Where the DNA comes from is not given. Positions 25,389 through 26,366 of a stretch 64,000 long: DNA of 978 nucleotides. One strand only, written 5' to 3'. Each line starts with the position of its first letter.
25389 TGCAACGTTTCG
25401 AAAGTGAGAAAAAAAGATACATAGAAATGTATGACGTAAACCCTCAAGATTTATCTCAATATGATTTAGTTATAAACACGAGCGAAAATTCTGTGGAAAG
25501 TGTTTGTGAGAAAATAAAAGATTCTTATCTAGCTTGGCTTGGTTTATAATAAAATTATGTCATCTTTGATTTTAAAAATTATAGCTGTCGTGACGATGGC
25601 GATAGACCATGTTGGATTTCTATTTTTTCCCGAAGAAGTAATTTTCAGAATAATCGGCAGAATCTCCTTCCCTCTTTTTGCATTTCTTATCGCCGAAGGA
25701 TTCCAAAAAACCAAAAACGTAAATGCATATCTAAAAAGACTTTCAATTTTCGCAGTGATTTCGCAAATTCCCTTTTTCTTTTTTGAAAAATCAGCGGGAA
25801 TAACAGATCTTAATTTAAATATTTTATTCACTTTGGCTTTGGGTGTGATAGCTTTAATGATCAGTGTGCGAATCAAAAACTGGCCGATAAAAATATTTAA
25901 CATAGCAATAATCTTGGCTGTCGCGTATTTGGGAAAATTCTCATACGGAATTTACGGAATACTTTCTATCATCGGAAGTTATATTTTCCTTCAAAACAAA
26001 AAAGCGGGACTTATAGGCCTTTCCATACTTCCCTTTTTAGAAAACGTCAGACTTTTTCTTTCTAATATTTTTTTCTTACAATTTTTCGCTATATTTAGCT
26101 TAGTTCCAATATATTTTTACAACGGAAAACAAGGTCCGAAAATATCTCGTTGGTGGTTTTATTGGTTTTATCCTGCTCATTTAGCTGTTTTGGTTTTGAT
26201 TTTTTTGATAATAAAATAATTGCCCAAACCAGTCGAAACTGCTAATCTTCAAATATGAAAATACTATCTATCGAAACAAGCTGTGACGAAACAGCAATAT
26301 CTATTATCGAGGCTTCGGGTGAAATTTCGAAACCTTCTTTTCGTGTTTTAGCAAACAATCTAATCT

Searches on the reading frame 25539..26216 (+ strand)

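Call 70: search_protein_families(library=pfam, max_evalue=0.01, proteins=[window:25539-26216:+])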
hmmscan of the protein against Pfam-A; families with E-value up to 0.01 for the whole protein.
window:25539-26216:+ (226 aa): 1 family
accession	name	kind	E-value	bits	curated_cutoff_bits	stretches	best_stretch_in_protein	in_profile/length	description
PF05857.17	TraX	-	6.4e-42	144.4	25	1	11-221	4-216/217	TraX protein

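Call 76: search_protein_families(library=ncbifam, max_evalue=0.01, proteins=[window:25539-26216:+])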
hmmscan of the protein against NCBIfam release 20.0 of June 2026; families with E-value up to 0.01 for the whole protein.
window:25539-26216:+ (226 aa): 3 families
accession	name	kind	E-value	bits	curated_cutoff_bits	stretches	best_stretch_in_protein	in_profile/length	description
NF010454.0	PRK13882.1-1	subfamily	4.2e-14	52.8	206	1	11-224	8-207/209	conjugal transfer protein TrbP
TIGR02755.1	TraX_Ftype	equivalog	2e-13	51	149.35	1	11-220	11-221/224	type-F conjugative transfer system pilin acetylase TraX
NF010260.0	PRK13706.1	equivalog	1.2e-08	35.2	419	1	11-220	35-245/248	conjugal transfer pilus acetylase TraX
